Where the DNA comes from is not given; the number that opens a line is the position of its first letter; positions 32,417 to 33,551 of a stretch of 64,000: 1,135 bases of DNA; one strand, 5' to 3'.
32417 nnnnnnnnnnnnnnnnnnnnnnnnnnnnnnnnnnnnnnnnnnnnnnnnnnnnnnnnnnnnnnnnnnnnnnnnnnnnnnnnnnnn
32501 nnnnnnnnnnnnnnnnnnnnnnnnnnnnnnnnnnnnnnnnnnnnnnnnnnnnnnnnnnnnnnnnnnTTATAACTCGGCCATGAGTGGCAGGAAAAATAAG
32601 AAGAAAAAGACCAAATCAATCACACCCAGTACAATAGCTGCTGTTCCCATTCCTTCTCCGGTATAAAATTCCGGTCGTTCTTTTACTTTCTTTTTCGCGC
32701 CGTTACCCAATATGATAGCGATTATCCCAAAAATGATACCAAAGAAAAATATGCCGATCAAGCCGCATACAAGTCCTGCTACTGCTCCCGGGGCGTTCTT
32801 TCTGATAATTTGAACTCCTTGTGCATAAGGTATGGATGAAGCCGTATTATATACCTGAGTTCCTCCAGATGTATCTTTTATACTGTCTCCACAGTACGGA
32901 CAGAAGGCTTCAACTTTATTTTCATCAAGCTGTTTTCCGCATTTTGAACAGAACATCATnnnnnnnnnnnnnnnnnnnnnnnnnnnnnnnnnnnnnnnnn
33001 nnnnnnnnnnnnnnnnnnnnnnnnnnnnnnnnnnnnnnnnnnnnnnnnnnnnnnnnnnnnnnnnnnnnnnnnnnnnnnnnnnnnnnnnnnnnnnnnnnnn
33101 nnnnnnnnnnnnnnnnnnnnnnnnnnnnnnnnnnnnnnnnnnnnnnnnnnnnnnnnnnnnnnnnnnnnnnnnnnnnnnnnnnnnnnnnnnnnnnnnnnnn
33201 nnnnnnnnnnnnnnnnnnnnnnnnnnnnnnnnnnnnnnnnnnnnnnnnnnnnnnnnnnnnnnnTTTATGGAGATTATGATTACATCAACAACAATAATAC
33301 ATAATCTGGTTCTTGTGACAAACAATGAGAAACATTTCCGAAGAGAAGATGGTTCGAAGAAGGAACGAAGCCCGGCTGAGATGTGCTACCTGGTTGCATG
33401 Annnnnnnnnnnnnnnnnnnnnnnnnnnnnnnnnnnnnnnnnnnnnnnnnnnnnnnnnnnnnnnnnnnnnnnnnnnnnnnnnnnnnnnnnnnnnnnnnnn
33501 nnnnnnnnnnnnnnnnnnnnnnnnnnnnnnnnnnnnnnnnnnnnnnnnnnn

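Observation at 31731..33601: ~1.5-kb AT-rich, opposite-strand insertion bracketed by a duplicated GT4 gene junction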

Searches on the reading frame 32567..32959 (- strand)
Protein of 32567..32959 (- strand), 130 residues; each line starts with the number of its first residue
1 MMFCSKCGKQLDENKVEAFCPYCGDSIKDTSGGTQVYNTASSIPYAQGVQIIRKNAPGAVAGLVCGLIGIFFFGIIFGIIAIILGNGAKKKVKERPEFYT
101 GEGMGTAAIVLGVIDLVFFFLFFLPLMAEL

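Call 5: search_protein_families(library=pfam, proteins=[window:32567-32959:-], max_evalue=0.01)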
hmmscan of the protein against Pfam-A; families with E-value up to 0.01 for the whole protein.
window:32567-32959:- (130 aa): 7 families
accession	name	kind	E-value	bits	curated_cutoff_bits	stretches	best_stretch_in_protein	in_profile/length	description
PF13828.11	DUF4190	-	1.3e-15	57.3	35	1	59-121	2-61/62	Domain of unknown function (DUF4190)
PF13240.11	Zn_Ribbon_1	-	4.7e-05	23.5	25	1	3-25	1-21/23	zinc-ribbon domain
PF12773.13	DZR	-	0.0011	19.5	27.3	1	3-28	14-35/45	Double zinc ribbon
PF24460.1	DUF7575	-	0.002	17.9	28.5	1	4-25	6-25/28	Domain of unknown function (DUF7575)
PF07666.16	MpPF26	-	0.0087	16.5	37.2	0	68-121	14-66/75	M penetrans paralogue family 26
PF08271.17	Zn_Ribbon_TF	-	0.0097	15.9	29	0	2-16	20-34/43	TFIIB zinc-binding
PF01155.25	HypA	-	0.0099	16.3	28.9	0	2-36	71-105/112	Hydrogenase/urease nickel incorporation, metallochaperone, hypA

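Call 10: find_encoding_contigs(protein=window:32567-32959:-, flank=10000, max_places=10)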
Protein window:32567-32959:- (130 aa): no gene with exactly this product is on record in the collection.

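Call 17: find_homologous_proteins(query=window:32567-32959:-, max_evalue=0.001)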
Query window:32567-32959:- (130 aa): 6 proteins with E <= 0.001 among 79 candidates.
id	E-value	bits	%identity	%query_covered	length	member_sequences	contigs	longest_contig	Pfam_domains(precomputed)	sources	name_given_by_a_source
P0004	2.6e-79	282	100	99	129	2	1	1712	PF13828.12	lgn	-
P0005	3.0e-60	220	80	98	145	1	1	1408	PF13828.12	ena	-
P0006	3.9e-56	207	73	97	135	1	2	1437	PF13828.12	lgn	-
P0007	3.3e-48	181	64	97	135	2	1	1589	PF13828.12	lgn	-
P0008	1.3e-40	156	62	93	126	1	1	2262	PF13828.12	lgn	-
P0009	1.8e-8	52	52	50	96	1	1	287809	PF13828.12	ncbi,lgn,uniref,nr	ncbi:DUF4190 domain-containing protein [Streptomyces sp. LP05-1]|uniref:DUF4190 domain-containing pr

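Call 21: find_encoding_contigs(protein=P0004, flank=10000, max_places=6)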
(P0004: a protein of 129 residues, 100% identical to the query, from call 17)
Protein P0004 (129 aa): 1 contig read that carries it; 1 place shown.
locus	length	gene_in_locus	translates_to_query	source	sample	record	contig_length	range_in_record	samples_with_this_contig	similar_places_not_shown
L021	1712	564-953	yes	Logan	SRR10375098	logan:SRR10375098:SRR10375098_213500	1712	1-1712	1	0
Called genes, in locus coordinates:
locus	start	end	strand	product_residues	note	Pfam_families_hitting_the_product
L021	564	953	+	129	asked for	PF13828:DUF4190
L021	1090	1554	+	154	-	-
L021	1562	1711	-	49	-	?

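Call 23: find_encoding_contigs(protein=P0005, flank=10000, max_places=6)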
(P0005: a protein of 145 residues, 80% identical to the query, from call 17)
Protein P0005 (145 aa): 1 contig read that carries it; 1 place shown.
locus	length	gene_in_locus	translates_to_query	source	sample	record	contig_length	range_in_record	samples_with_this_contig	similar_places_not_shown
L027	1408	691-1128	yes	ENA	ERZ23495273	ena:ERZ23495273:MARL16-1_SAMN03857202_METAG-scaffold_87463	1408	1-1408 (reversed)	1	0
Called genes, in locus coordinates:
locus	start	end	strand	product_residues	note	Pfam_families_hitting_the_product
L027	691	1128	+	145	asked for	PF13828:DUF4190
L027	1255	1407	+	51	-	?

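Call 24: find_encoding_contigs(protein=P0006, flank=10000, max_places=6)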
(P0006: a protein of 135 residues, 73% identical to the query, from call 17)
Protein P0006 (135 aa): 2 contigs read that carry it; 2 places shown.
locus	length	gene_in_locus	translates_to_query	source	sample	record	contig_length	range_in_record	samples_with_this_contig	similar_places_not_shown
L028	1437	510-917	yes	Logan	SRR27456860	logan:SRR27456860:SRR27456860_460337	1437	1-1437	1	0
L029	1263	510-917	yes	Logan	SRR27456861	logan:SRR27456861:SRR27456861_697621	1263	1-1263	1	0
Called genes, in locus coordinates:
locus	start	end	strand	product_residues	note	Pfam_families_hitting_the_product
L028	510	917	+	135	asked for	PF13828:DUF4190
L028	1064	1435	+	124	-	?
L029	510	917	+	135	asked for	PF13828:DUF4190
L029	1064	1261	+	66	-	?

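Call 25: find_encoding_contigs(protein=P0008, flank=10000, max_places=6)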
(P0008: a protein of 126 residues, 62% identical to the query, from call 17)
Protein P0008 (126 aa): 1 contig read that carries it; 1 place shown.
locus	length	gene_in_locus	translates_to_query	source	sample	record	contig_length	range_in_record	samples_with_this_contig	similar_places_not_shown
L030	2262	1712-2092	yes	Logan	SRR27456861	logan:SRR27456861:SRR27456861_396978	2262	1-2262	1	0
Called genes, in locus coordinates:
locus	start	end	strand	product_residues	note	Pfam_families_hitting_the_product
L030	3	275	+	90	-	?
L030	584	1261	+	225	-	-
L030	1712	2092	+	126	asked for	PF13828:DUF4190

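Call 31: search_protein_families(library=padloc, proteins=[window:32567-32959:-], max_evalue=0.1)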
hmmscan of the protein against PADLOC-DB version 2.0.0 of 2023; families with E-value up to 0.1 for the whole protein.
window:32567-32959:- (130 aa): 0 families

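Call 32: search_protein_families(library=phrogs, proteins=[window:32567-32959:-], max_evalue=0.1)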
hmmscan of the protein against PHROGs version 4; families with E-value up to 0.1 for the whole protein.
window:32567-32959:- (130 aa): 11 families
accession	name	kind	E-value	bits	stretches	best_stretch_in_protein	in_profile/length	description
phrog_16989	-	moron, auxiliary metabolic gene and host takeover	2.2e-06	28.7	1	2-119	7-120/122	membrane protein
phrog_4852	-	unknown function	0.00067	20.4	1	1-41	13-53/194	-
phrog_2546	-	unknown function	0.0019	19.5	1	2-49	1-46/180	-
phrog_9700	-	unknown function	0.0032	17.4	1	2-35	7-38/483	-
phrog_6586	-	unknown function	0.0044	17.9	1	2-94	4-85/129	-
phrog_10292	-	unknown function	0.0049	17.8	1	1-84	3-69/136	-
phrog_10714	-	unknown function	0.0058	17.8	1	2-31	74-103/109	-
phrog_4030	-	unknown function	0.016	16.3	1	18-31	68-81/85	-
phrog_6504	-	unknown function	0.05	14.8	0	17-29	7-19/61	-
phrog_6422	-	moron, auxiliary metabolic gene and host takeover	0.065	14.6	0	3-31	9-44/120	Lar-like restriction alleviation protein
phrog_34024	-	unknown function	0.096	13.7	0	7-32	16-44/62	-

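Call 33: search_protein_families(library=ncbifam, proteins=[window:32567-32959:-], max_evalue=0.1)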
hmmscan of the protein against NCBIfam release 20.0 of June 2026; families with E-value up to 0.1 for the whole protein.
window:32567-32959:- (130 aa): 9 families
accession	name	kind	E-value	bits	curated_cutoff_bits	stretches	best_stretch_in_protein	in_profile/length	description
NF040945.1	CCC_membrane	equivalog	7.7e-09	35.8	65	1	60-124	10-73/99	CCC motif membrane protein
NF053815.1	teico_TcaA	equivalog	0.0011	17.8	550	1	1-73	1-70/463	membrane-associated protein TcaA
NF001607.0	PRK00398.1-4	equivalog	0.0053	16.4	89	1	4-27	12-38/53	DNA-directed RNA polymerase subunit P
NF001605.0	PRK00398.1-2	equivalog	0.022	14.6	63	1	4-24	4-25/43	DNA-directed RNA polymerase subunit P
NF001646.0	PRK00420.1-3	equivalog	0.025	14.8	117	1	3-28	22-47/117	hypothetical protein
NF001604.0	PRK00398.1-1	equivalog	0.027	14.1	103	1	4-27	6-33/48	DNA-directed RNA polymerase subunit P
NF047723.1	TransFacS4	equivalog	0.045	14.3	120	1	1-30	1-30/90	transcription factor S4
NF008477.0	PRK11376.1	equivalog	0.062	12.7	590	1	34-101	158-226/305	hemolysin HlyE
NF011481.0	PRK14890.1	equivalog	0.066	13.2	61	1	3-27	11-38/61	putative Zn-ribbon RNA-binding protein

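Call 63: find_related_loci(query=A2, collection=viral_contigs, flank=5000)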
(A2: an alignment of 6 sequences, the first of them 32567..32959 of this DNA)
Query A2 (130 aa) in viral_contigs; peptide patterns used: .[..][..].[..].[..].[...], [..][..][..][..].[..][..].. (x = any residue, [..] = any of these).
73 stretches matched a pattern, but none encodes a relative of the query by tblastn (E <= 1e-3).

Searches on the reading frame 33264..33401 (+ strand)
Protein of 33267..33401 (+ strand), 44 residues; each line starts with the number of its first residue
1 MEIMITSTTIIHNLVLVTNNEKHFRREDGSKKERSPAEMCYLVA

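Call 5: search_protein_families(library=pfam, proteins=[window:33267-33401:+], max_evalue=0.01)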
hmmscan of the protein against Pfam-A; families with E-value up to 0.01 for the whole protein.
window:33267-33401:+ (44 aa): 0 families

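Call 18: search_solved_structures(query=window:33264-33398:+, max_evalue=10, show_alignments=3)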
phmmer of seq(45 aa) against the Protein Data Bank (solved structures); distinct sequences matched with E-value up to 10: 1.
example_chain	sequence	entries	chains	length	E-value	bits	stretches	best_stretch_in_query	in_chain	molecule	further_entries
3zvk_A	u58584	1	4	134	0.5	13.9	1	3-27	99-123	TOXIN OF TOXIN-ANTITOXIN SYSTEM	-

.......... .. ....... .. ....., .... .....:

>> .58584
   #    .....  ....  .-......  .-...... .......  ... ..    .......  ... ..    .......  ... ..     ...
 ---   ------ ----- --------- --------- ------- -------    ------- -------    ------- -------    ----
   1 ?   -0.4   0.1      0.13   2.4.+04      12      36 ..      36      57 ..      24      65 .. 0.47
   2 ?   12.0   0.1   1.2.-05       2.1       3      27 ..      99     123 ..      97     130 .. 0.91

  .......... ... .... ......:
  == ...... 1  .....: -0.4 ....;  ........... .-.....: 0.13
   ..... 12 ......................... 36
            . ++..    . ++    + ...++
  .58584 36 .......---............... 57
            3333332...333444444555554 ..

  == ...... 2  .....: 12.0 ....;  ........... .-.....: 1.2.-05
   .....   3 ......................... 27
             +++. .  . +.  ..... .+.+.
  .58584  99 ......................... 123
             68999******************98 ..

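Call 32: search_protein_families(library=phrogs, proteins=[window:33264-33398:+], max_evalue=0.1)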
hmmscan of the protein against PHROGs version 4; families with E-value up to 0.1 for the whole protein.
seq(45 aa): 1 family
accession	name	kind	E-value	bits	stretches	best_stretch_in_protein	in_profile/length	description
phrog_13721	-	unknown function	0.0018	19.6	1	4-30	102-128/136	-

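Call 33: search_protein_families(library=ncbifam, proteins=[window:33264-33398:+], max_evalue=0.1)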
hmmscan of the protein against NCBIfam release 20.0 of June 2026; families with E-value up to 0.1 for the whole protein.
seq(45 aa): 1 family
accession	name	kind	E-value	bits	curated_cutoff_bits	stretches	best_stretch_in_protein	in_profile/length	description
NF047863.1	VapCLeptosp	equivalog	0.00038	20.8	140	1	2-28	95-121/130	type II toxin-antitoxin system tRNA(fMet)-specific endonuclease VapC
